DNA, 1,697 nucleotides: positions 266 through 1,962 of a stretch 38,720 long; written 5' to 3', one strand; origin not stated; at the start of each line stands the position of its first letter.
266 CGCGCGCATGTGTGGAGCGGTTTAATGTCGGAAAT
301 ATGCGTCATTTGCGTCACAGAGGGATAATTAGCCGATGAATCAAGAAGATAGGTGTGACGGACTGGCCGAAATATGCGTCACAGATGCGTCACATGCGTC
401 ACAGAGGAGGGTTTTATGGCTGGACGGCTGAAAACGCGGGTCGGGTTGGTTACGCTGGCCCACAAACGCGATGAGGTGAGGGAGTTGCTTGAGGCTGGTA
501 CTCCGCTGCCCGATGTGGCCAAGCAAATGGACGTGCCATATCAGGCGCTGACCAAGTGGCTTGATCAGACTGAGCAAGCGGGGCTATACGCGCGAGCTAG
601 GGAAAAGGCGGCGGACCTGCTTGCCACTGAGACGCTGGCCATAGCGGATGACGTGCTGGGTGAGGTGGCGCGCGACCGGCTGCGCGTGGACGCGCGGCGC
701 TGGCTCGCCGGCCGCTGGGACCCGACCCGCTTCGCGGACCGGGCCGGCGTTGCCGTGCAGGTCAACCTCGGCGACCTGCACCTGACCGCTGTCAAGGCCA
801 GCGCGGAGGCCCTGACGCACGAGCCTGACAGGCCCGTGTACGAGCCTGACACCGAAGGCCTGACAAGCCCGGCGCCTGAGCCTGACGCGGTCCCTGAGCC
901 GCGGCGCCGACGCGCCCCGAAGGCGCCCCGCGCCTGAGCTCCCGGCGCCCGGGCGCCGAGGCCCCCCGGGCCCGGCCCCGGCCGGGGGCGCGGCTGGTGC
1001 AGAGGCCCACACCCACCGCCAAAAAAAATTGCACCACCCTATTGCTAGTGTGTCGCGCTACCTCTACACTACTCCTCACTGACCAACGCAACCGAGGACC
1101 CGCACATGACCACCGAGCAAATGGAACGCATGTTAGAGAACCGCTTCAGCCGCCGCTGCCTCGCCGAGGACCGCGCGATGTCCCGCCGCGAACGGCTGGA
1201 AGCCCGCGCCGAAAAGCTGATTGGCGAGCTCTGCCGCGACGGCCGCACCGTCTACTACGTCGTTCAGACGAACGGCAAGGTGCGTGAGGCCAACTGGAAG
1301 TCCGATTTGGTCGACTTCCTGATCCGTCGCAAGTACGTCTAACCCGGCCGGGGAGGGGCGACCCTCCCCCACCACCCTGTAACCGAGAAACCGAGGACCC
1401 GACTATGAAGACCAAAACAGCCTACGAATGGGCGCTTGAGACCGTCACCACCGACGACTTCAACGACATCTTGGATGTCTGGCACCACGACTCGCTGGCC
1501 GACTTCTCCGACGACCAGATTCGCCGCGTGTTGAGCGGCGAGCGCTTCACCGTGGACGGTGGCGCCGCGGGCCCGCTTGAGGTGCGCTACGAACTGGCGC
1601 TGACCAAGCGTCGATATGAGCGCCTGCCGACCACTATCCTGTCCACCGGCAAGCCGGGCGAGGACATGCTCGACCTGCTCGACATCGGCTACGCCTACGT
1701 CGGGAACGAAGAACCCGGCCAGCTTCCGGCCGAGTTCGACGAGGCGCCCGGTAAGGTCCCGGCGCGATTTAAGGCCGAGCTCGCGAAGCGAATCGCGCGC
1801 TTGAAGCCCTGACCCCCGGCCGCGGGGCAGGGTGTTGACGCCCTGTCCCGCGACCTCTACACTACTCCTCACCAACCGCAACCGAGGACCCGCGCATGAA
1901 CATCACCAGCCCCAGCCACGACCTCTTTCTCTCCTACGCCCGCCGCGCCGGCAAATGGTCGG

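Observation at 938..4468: Early-type ORFan island inserted between terS and terL, driven by three near-identical promoters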

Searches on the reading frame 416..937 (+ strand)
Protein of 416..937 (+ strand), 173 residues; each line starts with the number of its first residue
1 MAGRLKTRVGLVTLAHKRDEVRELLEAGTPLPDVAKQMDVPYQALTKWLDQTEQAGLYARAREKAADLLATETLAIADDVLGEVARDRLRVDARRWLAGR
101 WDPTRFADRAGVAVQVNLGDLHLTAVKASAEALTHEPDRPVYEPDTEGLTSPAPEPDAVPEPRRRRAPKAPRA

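Call 8: search_protein_families(library=pfam, proteins=[window:416-937:+], max_evalue=0.1)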
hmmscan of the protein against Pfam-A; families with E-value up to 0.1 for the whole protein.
window:416-937:+ (173 aa): 5 families
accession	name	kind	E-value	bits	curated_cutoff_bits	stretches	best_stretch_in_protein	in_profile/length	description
PF20901.3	Sf6_terminase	-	1.1e-17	64.5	27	1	19-110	7-103/106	Bacteriophage Sf6, terminase small subunit-like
PF01527.26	HTH_Tnp_1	-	1.9e-05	25.2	24.1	1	17-68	12-63/75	Transposase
PF13384.12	HTH_23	-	0.004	17.4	24.6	1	24-58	13-47/50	Homeodomain-like domain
PF13518.12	HTH_28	-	0.0064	17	25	1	21-61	6-48/52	Helix-turn-helix domain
PF02796.21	HTH_7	-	0.062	13.9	23.8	0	17-40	10-33/45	Helix-turn-helix domain of resolvase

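Call 9: search_protein_families(library=phrogs, proteins=[window:416-937:+], max_evalue=0.1)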
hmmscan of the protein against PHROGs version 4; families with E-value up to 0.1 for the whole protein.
window:416-937:+ (173 aa): 6 families
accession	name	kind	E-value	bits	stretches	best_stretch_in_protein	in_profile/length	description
phrog_1482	-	head and packaging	2.8e-19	70.2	1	17-123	19-130/147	terminase small subunit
phrog_17819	-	unknown function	0.001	19.8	1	17-52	11-46/60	-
phrog_10624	-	unknown function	0.0067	16.9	1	11-57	9-55/165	-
phrog_151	-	integration and excision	0.017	14.7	1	17-64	133-180/582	transposase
phrog_664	-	DNA, RNA and nucleotide metabolism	0.025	15.4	1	15-87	87-166/210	DNA binding protein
phrog_5536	-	unknown function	0.06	14.1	1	16-126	9-114/172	-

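Call 29: find_encoding_contigs(protein=window:416-937:+, flank=10000, max_places=10)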
Protein window:416-937:+ (173 aa): 23 contigs read that carry it; 10 places shown.
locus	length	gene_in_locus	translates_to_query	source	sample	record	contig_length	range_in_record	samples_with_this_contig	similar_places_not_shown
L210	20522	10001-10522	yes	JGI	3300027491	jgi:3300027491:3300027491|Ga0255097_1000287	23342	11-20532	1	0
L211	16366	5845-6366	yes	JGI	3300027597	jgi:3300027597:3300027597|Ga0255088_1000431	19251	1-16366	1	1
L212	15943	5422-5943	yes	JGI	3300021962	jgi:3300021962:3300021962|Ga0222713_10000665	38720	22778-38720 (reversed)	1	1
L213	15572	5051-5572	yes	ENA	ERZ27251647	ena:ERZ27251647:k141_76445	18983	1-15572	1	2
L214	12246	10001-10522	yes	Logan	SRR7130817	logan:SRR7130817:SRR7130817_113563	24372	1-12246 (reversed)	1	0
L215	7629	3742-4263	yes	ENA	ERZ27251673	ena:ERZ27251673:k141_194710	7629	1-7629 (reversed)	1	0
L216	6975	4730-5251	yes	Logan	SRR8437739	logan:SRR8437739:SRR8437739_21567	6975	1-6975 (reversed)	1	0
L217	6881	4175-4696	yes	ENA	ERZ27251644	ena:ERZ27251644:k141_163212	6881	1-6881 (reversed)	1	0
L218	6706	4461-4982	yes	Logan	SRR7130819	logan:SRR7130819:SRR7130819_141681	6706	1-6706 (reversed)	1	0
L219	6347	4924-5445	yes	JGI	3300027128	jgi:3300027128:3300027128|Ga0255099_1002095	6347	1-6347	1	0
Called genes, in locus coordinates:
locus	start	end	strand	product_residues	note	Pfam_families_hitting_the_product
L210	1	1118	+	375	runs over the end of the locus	?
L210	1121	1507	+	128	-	-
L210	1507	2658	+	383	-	PF10926:DUF2800, PF12705:PDDEXK_1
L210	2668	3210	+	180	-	PF10991:Enc34_ssDNA-bd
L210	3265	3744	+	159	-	-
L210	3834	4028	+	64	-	PF19905:DUF6378 (weak)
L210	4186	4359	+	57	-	-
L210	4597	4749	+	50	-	-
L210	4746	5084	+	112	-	-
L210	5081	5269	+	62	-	-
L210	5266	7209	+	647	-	PF00476:DNA_pol_A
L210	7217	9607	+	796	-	PF08707:PriCT_2 (faint), PF08706:D5_N, PF19263:DUF5906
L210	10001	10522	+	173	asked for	PF01527:HTH_Tnp_1 (faint), PF20901:Sf6_terminase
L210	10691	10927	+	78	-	-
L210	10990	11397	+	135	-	-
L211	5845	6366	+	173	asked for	PF01527:HTH_Tnp_1 (faint), PF20901:Sf6_terminase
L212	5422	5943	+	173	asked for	PF01527:HTH_Tnp_1 (faint), PF20901:Sf6_terminase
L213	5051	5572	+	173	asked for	PF01527:HTH_Tnp_1 (faint), PF20901:Sf6_terminase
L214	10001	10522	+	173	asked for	PF01527:HTH_Tnp_1 (faint), PF20901:Sf6_terminase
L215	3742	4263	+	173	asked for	PF01527:HTH_Tnp_1 (faint), PF20901:Sf6_terminase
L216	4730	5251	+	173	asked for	PF01527:HTH_Tnp_1 (faint), PF20901:Sf6_terminase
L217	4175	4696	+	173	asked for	PF01527:HTH_Tnp_1 (faint), PF20901:Sf6_terminase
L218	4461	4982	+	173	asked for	PF01527:HTH_Tnp_1 (faint), PF20901:Sf6_terminase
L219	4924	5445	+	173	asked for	PF01527:HTH_Tnp_1 (faint), PF20901:Sf6_terminase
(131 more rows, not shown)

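Call 58: find_related_loci(query=window:416-937:+, collection=viral_contigs, flank=10000)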
Query window:416-937:+ (173 aa) in viral_contigs; peptide patterns used: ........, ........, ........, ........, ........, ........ (x = any residue, [..] = any of these).
12 stretches matched a pattern; 3 encode a relative of the query (tblastn E <= 1e-3); 3 distinct loci.
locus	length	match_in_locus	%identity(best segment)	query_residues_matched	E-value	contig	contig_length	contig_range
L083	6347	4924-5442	100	1-173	1e-110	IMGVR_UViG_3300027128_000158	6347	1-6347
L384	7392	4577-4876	37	21-109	1e-12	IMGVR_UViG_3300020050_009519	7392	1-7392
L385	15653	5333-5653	28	19-109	3e-8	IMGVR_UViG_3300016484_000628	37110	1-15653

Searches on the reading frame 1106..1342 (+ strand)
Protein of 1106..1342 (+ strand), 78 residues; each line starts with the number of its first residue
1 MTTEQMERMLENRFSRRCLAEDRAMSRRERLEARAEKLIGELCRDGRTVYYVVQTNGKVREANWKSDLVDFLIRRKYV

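Call 8: search_protein_families(library=pfam, proteins=[window:1106-1342:+], max_evalue=0.1)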
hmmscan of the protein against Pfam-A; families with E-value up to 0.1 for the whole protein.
window:1106-1342:+ (78 aa): 0 families

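Call 9: search_protein_families(library=phrogs, proteins=[window:1106-1342:+], max_evalue=0.1)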
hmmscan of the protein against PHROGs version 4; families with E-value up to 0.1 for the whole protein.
window:1106-1342:+ (78 aa): 1 family
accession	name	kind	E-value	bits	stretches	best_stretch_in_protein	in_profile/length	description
phrog_16256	-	unknown function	6.4e-22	78.8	1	2-78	3-88/88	-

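Call 68: search_protein_families(library=ncbifam, proteins=[window:1106-1342:+], max_evalue=0.05)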
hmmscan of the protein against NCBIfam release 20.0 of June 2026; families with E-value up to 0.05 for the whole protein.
window:1106-1342:+ (78 aa): 0 families

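Call 71: find_homologous_proteins(query=window:1106-1342:+, max_evalue=0.001)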
Query window:1106-1342:+ (78 aa): 7 proteins with E <= 0.001 among 7 candidates.
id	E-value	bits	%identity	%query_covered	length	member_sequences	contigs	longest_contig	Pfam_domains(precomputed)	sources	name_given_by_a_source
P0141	3.3e-43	162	99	100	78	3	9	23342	-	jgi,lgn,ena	-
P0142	2.2e-39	150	91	100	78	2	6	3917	-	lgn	-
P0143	2.3e-38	146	91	100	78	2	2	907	-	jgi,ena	jgi:hypothetical protein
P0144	6.1e-37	142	87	100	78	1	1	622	-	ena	-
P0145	1.3e-33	131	81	100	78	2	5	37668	-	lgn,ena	-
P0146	3.2e-24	102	79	100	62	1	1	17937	-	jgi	-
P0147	2.2e-13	67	52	94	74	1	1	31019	-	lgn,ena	-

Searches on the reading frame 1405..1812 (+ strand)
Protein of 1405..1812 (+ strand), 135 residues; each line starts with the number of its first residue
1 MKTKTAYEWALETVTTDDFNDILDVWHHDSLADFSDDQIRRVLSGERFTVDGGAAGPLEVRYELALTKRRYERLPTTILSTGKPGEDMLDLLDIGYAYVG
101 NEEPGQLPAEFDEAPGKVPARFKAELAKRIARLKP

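Call 8: search_protein_families(library=pfam, proteins=[window:1405-1812:+], max_evalue=0.1)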
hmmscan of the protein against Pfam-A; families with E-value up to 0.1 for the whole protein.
window:1405-1812:+ (135 aa): 0 families

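Call 9: search_protein_families(library=phrogs, proteins=[window:1405-1812:+], max_evalue=0.1)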
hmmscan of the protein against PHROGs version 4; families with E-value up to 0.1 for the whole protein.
window:1405-1812:+ (135 aa): 0 families

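Call 68: search_protein_families(library=ncbifam, proteins=[window:1405-1812:+], max_evalue=0.05)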
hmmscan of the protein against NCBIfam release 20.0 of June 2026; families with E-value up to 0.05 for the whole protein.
window:1405-1812:+ (135 aa): 0 families

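Call 70: find_homologous_proteins(query=window:1405-1812:+, max_evalue=0.001)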
Query window:1405-1812:+ (135 aa): 9 proteins with E <= 0.001 among 45 candidates.
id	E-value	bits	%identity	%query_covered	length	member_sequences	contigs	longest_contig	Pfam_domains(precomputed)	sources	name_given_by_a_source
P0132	1.3e-75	270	93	100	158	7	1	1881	-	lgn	-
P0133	2.6e-72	259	90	100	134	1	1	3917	-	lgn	-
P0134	5.0e-69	249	87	100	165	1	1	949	-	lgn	-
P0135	6.5e-56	206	70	99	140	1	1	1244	-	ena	-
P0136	3.8e-44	168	63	99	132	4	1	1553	-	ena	-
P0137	7.6e-43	164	63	99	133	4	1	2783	-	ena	-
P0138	2.3e-39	153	62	96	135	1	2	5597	-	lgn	-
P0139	1.4e-38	150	59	96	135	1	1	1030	-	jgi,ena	jgi:hypothetical protein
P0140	9.6e-24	102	62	61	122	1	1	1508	-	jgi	-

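Call 97: predict_structure(alignment_id=A5)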
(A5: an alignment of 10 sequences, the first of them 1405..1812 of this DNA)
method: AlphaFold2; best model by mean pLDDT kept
length: 135 residues; sequences in the alignment: 10
mean_pLDDT: 89.2   pTM: 0.78
mean pLDDT of the five models: 89.2, 85.6, 84.2, 84.2, 81.5
residues with pLDDT >= 90: 82; 70-90: 48; 50-70: 5; < 50: 0
segments of 3 or more residues with pLDDT < 50: none
pLDDT, mean of each block of 10 residues (from residue 1): 81 91 92 94 95 90 94 83 80 88 93 91 95 77
secondary structure, 60 per line:
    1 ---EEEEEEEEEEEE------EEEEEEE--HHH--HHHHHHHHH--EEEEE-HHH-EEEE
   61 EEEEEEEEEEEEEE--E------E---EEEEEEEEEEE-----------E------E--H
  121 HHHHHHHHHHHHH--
elements in order: E4-15 E22-28 H36-44 E47-51 E57-74 E88-98 H120-133

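Call 99: fold_search(model_id=the predicted structure, library=pdb)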
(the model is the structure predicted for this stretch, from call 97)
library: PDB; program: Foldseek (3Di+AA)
matches with E <= 10: 542; with E <= 0.001: 0
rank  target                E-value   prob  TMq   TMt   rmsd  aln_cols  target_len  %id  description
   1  6okp_K                1.0e-01  0.41  0.24  0.25  15.5       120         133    8  B41 SOSIP.664 in complex with the silent-face antibody SF12 and V3-targeting antibody 10-1074 (released 2019-06-05)
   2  5uy3_A                1.1e-01  0.38  0.25  0.17  13.3       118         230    9  Crystal structure of human Fab PGT144, a broadly reactive and potent HIV-1 neutralizing antibody (released 2017-04-19)
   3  7clx                  1.2e-01  0.15  0.20  0.16  15.2       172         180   10  Crystal structure of the DOCK8 DHR-1 domain (released 2021-02-10)
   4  7u1e_C                3.2e-01  0.06  0.15  0.08  17.5       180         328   11  CryoEM structure of the pancreatic ATP-sensitive potassium channel bound to ATP with Kir6.2-CTD in the down conformati (released 2022-08-31)
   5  1jva_A                3.4e-01  0.05  0.11  0.05  21.0       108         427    9  CRYSTAL STRUCTURE OF THE VMA1-DERIVED ENDONUCLEASE BEARING THE N AND C EXTEIN PROPEPTIDES (released 2002-08-29)
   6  4a28_B                4.0e-01  0.13  0.19  0.11   8.7       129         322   13  Eg5-2 (released 2012-10-31)
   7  4rqq_D                4.4e-01  0.16  0.22  0.14  14.9       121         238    4  Crystal structure of human Fab PGDM1400, a broadly reactive and potent HIV-1 neutralizing antibody (released 2014-11-19)
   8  9d1w_H                4.4e-01  0.15  0.23  0.23  14.9       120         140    5  Cryo-EM structure of PGDM1400 Fab bound to HIV-1 BG505 DS-SOSIP.664 Env trimer (released 2024-12-25)
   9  5uxq_A                4.7e-01  0.08  0.15  0.10  15.4       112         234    8  Structure of anti-HIV trimer apex antibody PGT143 (released 2017-04-19)
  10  8tmc_H                5.0e-01  0.10  0.17  0.17  14.3       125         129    5  Cryo-EM structure of CorA in complex with conformation-specific synthetic antibody C12 and 20 mM MgCl2, State MG20-2 (released 2025-02-12)
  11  6a2v_B                5.0e-01  0.10  0.17  0.15  17.5       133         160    7  Crystal structure of Hcp protein (released 2018-09-19)
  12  9dx6_B                5.0e-01  0.08  0.15  0.10  16.5       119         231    8  Crystal structure of Plasmodium vivax (Palo Alto) PvAMA1 in complex with human Fab 826827 (released 2024-11-13)
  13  3qwq_B                5.2e-01  0.15  0.15  0.18  11.6        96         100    5  Crystal structure of the extracellular domain of the epidermal growth factor receptor in complex with an adnectin (released 2012-02-01)
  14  8tmb_H                5.2e-01  0.08  0.15  0.15  14.2        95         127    6  Cryo-EM structure of CorA in complex with conformation-specific synthetic antibody C12 and 20 mM MgCl2, State MG20-1 (released 2025-02-12)
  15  7dvq_X                5.8e-01  0.14  0.20  0.18  12.5        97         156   13  Cryo-EM Structure of the Activated Human Minor Spliceosome (minor Bact Complex) (released 2021-03-31)
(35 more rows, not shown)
